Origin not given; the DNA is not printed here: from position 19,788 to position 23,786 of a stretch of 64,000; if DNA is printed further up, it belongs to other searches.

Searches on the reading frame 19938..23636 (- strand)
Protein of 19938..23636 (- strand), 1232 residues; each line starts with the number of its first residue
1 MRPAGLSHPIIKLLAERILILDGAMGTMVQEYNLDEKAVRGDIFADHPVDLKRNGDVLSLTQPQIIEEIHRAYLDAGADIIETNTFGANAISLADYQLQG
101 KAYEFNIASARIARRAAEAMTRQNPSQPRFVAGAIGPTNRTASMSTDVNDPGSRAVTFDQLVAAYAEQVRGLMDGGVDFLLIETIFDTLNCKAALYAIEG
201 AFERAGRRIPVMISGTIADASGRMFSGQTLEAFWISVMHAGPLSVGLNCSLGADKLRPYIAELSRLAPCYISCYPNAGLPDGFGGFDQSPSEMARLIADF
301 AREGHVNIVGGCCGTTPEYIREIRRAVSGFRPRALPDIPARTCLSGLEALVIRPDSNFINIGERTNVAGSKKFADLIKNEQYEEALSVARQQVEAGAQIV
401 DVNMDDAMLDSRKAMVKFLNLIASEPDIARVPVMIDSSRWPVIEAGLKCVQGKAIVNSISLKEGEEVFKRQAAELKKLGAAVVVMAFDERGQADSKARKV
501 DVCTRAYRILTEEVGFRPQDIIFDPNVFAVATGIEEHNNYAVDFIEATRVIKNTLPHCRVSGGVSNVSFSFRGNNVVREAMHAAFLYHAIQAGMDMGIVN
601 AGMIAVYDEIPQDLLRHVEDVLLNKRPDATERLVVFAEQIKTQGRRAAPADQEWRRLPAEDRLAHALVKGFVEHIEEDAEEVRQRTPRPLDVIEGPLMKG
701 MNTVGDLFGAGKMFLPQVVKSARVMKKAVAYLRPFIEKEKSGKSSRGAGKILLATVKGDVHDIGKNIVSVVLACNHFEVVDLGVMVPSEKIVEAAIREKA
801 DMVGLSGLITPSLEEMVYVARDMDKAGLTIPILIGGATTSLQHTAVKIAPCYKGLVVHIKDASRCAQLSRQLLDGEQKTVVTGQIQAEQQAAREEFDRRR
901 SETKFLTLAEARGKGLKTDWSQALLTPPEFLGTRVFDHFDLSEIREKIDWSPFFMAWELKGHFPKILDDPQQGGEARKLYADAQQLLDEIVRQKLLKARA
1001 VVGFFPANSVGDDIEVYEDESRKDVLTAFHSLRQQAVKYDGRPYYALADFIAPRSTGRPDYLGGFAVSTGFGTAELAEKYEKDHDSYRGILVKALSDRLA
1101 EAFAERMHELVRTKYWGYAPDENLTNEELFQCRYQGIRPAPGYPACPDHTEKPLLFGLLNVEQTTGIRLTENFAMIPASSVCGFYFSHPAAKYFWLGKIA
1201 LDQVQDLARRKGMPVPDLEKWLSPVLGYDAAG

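Call 72: search_protein_families(library=pfam, proteins=[window:19938-23636:-], max_evalue=0.1)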
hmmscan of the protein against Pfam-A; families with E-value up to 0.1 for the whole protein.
window:19938-23636:- (1232 aa): 5 families
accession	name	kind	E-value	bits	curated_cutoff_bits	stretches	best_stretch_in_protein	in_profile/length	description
PF02965.22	Met_synt_B12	-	8.6e-124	412.8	25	1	940-1212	1-273/273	Vitamin B12 dependent methionine synthase, activation domain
PF02574.22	S-methyl_trans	-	3.2e-97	326.2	22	1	19-327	1-283/283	Homocysteine S-methyltransferase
PF00809.28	Pterin_bind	-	6.9e-63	213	25.5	1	362-600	1-244/244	Pterin binding enzyme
PF02607.22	B12-binding_2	-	1.6e-24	86.3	23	1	660-732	2-73/74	B12 binding domain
PF02310.24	B12-binding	-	1.9e-22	79.8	32.1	1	749-843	1-95/121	B12 binding domain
